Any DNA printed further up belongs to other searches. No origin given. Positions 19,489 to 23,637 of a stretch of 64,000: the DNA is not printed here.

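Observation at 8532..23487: Three-gene operon S8 peptidase - about 3,200-aa FG-GAP/Ig/TSP3 surface protein - OmpA-like protein with overlapping stop/start codons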

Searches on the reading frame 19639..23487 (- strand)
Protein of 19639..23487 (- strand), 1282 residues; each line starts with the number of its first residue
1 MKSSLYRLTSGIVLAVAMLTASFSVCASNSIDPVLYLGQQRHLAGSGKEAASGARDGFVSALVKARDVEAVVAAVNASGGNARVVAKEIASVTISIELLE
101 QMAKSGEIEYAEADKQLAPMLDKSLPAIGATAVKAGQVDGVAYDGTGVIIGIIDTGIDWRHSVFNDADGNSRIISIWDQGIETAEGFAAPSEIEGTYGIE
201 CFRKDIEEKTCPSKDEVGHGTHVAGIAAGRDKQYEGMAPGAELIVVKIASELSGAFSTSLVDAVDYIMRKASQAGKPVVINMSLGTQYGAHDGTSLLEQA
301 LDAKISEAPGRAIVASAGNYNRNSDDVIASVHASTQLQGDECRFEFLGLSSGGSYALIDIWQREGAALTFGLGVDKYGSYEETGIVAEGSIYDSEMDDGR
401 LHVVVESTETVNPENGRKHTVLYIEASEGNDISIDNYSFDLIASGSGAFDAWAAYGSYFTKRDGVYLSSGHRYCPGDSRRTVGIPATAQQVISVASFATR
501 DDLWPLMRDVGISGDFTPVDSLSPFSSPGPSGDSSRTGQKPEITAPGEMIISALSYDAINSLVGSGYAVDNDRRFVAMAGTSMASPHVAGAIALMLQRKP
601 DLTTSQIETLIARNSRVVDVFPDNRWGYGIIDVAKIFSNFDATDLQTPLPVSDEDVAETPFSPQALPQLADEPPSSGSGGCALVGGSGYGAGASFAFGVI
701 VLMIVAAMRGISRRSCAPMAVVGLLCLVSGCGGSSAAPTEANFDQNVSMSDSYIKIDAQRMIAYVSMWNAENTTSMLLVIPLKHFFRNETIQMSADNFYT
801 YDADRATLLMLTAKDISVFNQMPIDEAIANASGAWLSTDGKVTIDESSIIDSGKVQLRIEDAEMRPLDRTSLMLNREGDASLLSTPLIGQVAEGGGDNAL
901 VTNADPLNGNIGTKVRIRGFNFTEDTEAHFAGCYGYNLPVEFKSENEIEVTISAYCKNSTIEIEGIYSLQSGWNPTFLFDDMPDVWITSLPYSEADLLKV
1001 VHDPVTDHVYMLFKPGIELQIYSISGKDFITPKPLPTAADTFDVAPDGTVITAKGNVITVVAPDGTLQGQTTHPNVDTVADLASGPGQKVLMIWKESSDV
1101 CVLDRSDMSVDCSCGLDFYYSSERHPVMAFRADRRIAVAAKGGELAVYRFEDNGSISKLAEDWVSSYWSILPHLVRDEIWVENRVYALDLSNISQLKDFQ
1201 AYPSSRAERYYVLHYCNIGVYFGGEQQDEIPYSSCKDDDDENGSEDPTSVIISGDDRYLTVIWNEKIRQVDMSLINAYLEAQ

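Call 9: search_protein_families(library=pfam, proteins=[window:19639-23484:-], max_evalue=0.01)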
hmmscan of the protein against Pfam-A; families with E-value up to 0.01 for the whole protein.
window:19639-23484:- (1281 aa): 1 family
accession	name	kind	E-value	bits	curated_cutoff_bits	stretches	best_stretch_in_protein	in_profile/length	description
PF00082.27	Peptidase_S8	-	1.7e-45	156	21.8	2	144-324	1-161/288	Subtilase family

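Call 12: search_protein_families(library=ncbifam, proteins=[window:19639-23487:-], max_evalue=0.1)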
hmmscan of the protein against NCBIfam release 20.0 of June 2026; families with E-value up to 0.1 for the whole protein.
window:19639-23487:- (1282 aa): 8 families
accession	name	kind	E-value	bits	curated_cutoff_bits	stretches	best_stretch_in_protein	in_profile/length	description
NF040809.1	germ_prot_CspBA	exception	4.3e-40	137.2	1250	2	97-322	41-255/1099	bifunctional germination protease/germinant receptor pseudoprotease CspBA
NF040808.2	CspC_non_triad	exception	1.9e-27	96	675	1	141-321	91-278/556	bile acid germinant receptor pseudoprotease CspC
TIGR03921.1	T7SS_mycosin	equivalog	6.3e-26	91.3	278.75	2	532-710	189-349/353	type VII secretion-associated serine protease mycosin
NF033595.1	denti_PrtP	equivalog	1.4e-18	66.9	300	2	538-635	409-500/606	dentilisin complex serine proteinase subunit PrtP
NF040553.1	SGO_0316_fam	subfamily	1.9e-14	52.3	1400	2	144-323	284-467/1486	SGO_0316/SGO_0317 family LPXTG-anchored serine peptidase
NF049966.1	QH_SP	equivalog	5e-09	35.8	165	2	208-317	31-122/219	subtilisin-like serine protease QhpE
NF051851.1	AtpSerPepEprS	equivalog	9.2e-07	27.3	1700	1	563-639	293-365/988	autotransporter serine peptidase EprS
NF058595.1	invert_tail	domain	0.027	14.8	37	1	696-740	32-81/113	lipo-invert putative C-terminal anchoring domain-containing protein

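Call 20: find_homologous_proteins(query=window:19639-23487:-, max_evalue=0.00001)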
Query window:19639-23487:- (1282 aa): 950 proteins with E <= 0.00001 among 8000 candidates; the best 120 are listed.
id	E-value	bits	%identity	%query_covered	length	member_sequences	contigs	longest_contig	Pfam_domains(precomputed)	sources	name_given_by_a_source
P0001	0.0e+0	2893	100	100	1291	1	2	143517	PF00082.28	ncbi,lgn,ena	-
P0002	0.0e+0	1350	51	99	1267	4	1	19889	PF00082.28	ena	-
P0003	0.0e+0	1313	49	100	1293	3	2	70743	PF00082.28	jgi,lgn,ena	-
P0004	0.0e+0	1298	62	72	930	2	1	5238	PF00082.28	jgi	jgi:hypothetical protein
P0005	3.5e-215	735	35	94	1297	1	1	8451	PF00082.28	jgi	jgi:subtilisin family serine protease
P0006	2.1e-210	720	39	74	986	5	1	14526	PF00082.28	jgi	-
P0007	1.1e-209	717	35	91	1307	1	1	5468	PF00082.28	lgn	-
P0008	1.5e-108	382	38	48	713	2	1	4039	PF00082.28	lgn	-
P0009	4.9e-105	371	39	45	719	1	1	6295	PF00082.28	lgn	-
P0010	8.2e-103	363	37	49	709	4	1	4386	PF00082.28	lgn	-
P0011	1.2e-102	363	37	49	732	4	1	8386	PF00082.28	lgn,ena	-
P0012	4.7e-101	357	37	49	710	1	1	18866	PF00082.28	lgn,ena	-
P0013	2.5e-100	355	36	51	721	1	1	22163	PF00082.28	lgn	-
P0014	2.7e-100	355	37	50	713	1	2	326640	PF00082.28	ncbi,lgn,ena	-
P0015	2.8e-99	352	38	45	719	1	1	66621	PF00082.28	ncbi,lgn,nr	ncbi:MAG: S8 family serine peptidase [Proteobacteria bacterium]|nr:S8 family serine peptidase [Pseud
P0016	3.6e-97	345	36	49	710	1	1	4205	PF00082.28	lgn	-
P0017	1.9e-96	342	37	48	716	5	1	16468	PF00082.28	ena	-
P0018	5.5e-95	337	37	48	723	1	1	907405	PF00082.28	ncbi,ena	-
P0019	1.1e-94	336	36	49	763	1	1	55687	PF00082.28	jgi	-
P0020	2.0e-94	335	36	48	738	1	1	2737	PF00082.28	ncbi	-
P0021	7.7e-94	334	35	49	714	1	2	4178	PF00082.28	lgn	-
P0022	2.1e-93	332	38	47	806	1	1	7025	PF00082.28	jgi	-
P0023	3.3e-93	331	37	49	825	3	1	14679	PF00082.28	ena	-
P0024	7.8e-91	324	35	47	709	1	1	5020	PF00082.28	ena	-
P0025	6.3e-90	321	35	49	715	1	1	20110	PF00082.28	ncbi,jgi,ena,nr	ncbi:MAG TPA: S8 family serine peptidase [bacterium]|nr:S8 family serine peptidase [bacterium]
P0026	9.3e-90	320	38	43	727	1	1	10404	PF00082.28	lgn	-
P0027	1.0e-79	287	36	45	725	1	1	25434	PF00082.28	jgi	jgi:subtilisin family serine protease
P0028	4.6e-79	285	34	47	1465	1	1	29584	PF01839.30,PF25292.1,PF15907.12,PF13517.13,PF14783.13,PF13570.14,PF13860.13,PF00082.28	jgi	jgi:subtilisin family serine protease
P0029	6.1e-79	284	35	47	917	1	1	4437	PF00082.28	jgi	-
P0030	4.6e-78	281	36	45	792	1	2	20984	PF13860.13,PF00082.28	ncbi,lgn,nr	ncbi:S8 family serine peptidase [candidate division KSB1 bacterium]|nr:S8 family serine peptidase [c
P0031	1.7e-77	279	35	40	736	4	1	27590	PF00082.28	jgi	jgi:subtilisin family serine protease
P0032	2.5e-77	279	34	43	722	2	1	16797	PF00082.28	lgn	-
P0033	2.7e-75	272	28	45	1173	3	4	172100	PF18425.7,PF00082.28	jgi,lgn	jgi:subtilisin family serine protease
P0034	4.5e-75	271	33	52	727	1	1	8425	PF00082.28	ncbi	-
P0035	1.4e-74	270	28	39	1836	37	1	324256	PF18425.7,PF00082.28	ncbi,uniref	ncbi:S8 family serine peptidase [Clostridium gasigenes]|uniref:S8 family serine peptidase n=1 Tax=Cl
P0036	2.6e-74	269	34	50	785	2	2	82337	PF00082.28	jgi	-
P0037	4.3e-74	268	33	48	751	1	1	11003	PF00082.28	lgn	-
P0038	2.4e-70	256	32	51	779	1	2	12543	PF00082.28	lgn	-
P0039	5.8e-69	251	34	45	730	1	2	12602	PF18962.8,PF00082.28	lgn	-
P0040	1.2e-68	250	35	48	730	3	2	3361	PF18885.7,PF00082.28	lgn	-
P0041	1.4e-68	250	35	44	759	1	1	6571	PF00082.28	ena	-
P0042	6.4e-68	248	34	44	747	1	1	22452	PF18962.8,PF00082.28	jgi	jgi:subtilisin family serine protease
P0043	1.1e-65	240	34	44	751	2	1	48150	PF18962.8,PF00082.28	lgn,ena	-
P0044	1.6e-65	240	33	45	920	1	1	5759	PF13860.13,PF00082.28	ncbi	-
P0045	3.4e-65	239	33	52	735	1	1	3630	PF18962.8,PF00082.28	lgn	-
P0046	6.6e-65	238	33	45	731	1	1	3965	PF18962.8,PF00082.28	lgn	-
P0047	7.7e-65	237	29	44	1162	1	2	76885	PF18425.7,PF00082.28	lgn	-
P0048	7.4e-64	234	34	49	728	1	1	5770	PF18885.7,PF00082.28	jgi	jgi:subtilisin family serine protease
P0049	4.4e-63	232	28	45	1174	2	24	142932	PF18425.7,PF00082.28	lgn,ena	-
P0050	3.3e-62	229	34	45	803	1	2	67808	PF00082.28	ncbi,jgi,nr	ncbi:MAG: S8 family peptidase [Candidatus Acetothermia bacterium]|jgi:subtilisin family serine prote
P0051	5.1e-62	228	34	43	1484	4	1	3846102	PF01839.30,PF13517.13,PF13860.13,PF00041.28,PF00082.28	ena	-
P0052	6.3e-62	228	34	45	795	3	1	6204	PF00082.28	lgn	-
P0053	1.2e-61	227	34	43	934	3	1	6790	PF00082.28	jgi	jgi:subtilisin family serine protease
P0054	2.3e-61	226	32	46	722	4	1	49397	PF18962.8,PF13860.13,PF00082.28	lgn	-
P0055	2.5e-61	226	32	47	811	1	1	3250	PF00082.28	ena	-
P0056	3.1e-61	226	34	43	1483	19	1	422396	PF01839.30,PF13517.13,PF13570.14,PF13860.13,PF00082.28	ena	-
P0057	7.2e-61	224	32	45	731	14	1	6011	PF18962.8,PF00082.28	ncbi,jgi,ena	ncbi:MAG: S8 family serine peptidase [Candidatus Delongbacteria bacterium]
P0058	1.3e-60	223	32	49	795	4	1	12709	PF00082.28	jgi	jgi:minor extracellular serine protease Vpr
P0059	1.7e-60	223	32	45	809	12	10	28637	PF00082.28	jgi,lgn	jgi:subtilisin family serine protease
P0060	2.1e-60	223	30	49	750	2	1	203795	PF00082.28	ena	-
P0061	3.8e-60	222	35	44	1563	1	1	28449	PF06280.19,PF18962.8,PF22544.3,PF00082.28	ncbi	-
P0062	5.6e-60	221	33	49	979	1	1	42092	PF18962.8,PF13860.13,PF18425.7,PF00082.28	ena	-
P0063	9.7e-60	221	34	43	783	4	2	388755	PF00082.28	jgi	jgi:subtilisin family serine protease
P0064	1.5e-59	220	34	44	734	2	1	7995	PF18962.8,PF00082.28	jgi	jgi:minor extracellular serine protease Vpr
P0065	1.5e-59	220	33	45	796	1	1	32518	PF00082.28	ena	-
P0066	1.6e-59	220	34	45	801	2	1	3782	PF13860.13,PF00082.28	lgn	-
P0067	1.9e-59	220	34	43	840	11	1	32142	PF00082.28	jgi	jgi:subtilisin family serine protease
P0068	2.1e-59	219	34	46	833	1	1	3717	PF00082.28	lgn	-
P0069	2.2e-59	219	31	48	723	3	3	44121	PF00082.28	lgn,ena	-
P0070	3.2e-59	219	32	44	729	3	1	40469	PF13860.13,PF00082.28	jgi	-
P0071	6.0e-59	218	34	45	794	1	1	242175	PF00082.28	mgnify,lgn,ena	mgnify:CR=1 FL=1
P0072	6.6e-59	218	34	44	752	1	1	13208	PF00082.28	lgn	-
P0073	6.7e-59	218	34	41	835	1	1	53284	PF00082.28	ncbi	-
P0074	8.0e-59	218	32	43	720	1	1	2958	PF18962.8,PF13860.13,PF00082.28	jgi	-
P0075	9.1e-59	217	34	44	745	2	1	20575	PF00082.28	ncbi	-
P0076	2.4e-58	216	32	52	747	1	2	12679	PF18962.8,PF13860.13,PF00082.28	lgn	-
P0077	2.5e-58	216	33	48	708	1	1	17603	PF00082.28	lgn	-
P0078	2.6e-58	216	35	43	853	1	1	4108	PF13860.13,PF00082.28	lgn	-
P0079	2.7e-58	216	33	44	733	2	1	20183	PF18962.8,PF13860.13,PF00082.28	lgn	-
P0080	6.7e-58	214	33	48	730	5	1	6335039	PF18885.7,PF00082.28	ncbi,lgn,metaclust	metaclust:status=active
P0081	9.1e-58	214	28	45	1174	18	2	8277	PF18425.7,PF00082.28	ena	-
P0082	1.4e-57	213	30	45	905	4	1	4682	PF18962.8,PF00082.28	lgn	-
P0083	1.5e-57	213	28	44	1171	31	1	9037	PF18425.7,PF00082.28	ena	-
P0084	2.7e-57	212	27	38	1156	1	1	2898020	PF18425.7,PF00082.28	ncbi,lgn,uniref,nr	ncbi:S8 family peptidase [Clostridium hydrogenum]|uniref:S8 family peptidase n=1 Tax=Clostridium hyd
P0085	3.0e-57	212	30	50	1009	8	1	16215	PF02368.25,PF00082.28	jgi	-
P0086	3.0e-57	212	30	48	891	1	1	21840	PF13860.13,PF00082.28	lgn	-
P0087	3.8e-57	212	34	46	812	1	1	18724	PF13860.13,PF00082.28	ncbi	-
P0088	4.6e-57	212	34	19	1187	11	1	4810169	PF18425.7,PF00082.28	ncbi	ncbi:S8 family serine peptidase [Clostridium sp. Marseille-Q7071]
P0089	4.6e-57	212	33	45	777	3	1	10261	PF00082.28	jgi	-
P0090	6.0e-57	211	33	43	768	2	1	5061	PF00082.28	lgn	-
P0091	6.7e-57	211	29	48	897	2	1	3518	PF18962.8,PF00082.28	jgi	jgi:subtilisin family serine protease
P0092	8.6e-57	211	34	44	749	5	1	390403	PF13585.13,PF18962.8,PF13860.13,PF00082.28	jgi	jgi:subtilisin family serine protease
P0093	1.1e-56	210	35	38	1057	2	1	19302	PF25275.2,PF00082.28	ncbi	ncbi:MAG: S8 family serine peptidase [Nitrospinota bacterium]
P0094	1.2e-56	210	33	45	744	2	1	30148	PF18962.8,PF00082.28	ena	-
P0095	1.8e-56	210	34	44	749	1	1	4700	PF18998.7,PF00082.28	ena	-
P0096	2.0e-56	210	31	46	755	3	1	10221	PF18962.8,PF00082.28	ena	-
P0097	4.1e-56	209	34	42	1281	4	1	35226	PF18962.8,PF00082.28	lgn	-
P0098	4.8e-56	208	32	49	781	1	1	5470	PF00082.28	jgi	jgi:subtilisin family serine protease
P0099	6.0e-56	208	32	47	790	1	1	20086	PF00082.28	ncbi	-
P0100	8.3e-56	208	33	46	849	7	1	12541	PF00082.28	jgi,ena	-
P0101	8.6e-56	207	35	42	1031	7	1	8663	PF18962.8,PF00082.28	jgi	jgi:subtilisin family serine protease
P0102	9.3e-56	207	35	44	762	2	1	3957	PF18998.7,PF00082.28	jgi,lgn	jgi:subtilisin family serine protease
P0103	1.1e-55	207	33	44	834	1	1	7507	PF13860.13,PF00082.28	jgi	jgi:subtilisin family serine protease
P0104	3.1e-55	206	33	41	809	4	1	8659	PF00082.28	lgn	-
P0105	3.7e-55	205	34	46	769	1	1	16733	PF18998.7,PF00082.28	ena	-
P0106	4.4e-55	205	32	47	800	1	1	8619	PF00082.28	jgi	-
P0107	6.3e-55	205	30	47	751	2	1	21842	PF18962.8,PF00082.28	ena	-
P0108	6.3e-55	205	33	42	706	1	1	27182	PF00082.28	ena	-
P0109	6.4e-55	205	33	46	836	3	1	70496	PF00082.28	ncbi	ncbi:MAG: S8 family serine peptidase [Candidatus Bipolaricaulia bacterium]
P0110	7.3e-55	204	33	46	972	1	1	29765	PF18962.8,PF13860.13,PF00082.28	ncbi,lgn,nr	ncbi:S8 family serine peptidase [candidate division KSB1 bacterium]|nr:S8 family serine peptidase [c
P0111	9.1e-55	204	33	49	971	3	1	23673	PF18962.8,PF13860.13,PF18425.7,PF00082.28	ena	-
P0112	1.0e-54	204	34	41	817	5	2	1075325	PF00082.28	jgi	jgi:subtilisin family serine protease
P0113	1.0e-54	204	30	44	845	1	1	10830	PF00041.28,PF00082.28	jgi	jgi:subtilisin family serine protease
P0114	1.4e-54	204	26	44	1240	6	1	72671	PF18425.7,PF00082.28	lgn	-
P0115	1.9e-54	203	37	18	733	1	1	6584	PF18962.8,PF00082.28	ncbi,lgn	-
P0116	3.0e-54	202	31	45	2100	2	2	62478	PF10282.16,PF21471.4,PF06119.20,PF00082.28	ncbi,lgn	-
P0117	4.5e-54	202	31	45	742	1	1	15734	PF18962.8,PF00082.28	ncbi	-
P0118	4.6e-54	202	29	44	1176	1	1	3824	PF18425.7,PF00082.28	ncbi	ncbi:MAG: S8 family peptidase, partial [Clostridiaceae bacterium]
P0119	5.6e-54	201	34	40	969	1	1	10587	PF25275.2,PF00082.28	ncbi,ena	-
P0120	8.8e-54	201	31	45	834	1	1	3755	PF13860.13,PF00082.28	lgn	-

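Call 21: find_encoding_contigs(protein=P0001, flank=10000, max_places=3)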
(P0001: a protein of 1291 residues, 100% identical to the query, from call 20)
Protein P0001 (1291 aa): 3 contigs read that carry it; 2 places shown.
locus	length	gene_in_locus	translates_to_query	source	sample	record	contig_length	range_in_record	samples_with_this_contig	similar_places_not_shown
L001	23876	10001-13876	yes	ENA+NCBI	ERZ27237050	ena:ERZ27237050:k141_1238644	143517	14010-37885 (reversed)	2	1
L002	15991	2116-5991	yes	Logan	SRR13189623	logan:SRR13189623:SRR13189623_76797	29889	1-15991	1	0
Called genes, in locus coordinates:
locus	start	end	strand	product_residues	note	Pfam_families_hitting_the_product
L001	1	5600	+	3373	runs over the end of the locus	PF25023:TEN_YD-shell, PF20148:DUF6531, PF05593:RHS_repeat, PF25023:TEN_YD-shell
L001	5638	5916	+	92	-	-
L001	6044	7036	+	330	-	PF25023:TEN_YD-shell, PF05593:RHS_repeat (faint), PF14220:DUF4329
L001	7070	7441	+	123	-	-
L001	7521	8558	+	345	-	PF25023:TEN_YD-shell, PF05593:RHS_repeat (faint)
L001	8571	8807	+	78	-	-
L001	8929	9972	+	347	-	-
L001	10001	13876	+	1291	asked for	PF00082:Peptidase_S8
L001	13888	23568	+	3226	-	PF13585:CHU_C (faint), PF19077:Big_13 (faint), PF13860:FlgD_ig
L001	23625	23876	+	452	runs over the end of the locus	PF13557:Phenol_MetA_deg, PF00691:OmpA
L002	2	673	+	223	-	?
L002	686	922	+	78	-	-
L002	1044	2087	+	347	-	-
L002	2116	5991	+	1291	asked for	PF00082:Peptidase_S8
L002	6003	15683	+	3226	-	PF13585:CHU_C (faint), PF19077:Big_13 (faint), PF13860:FlgD_ig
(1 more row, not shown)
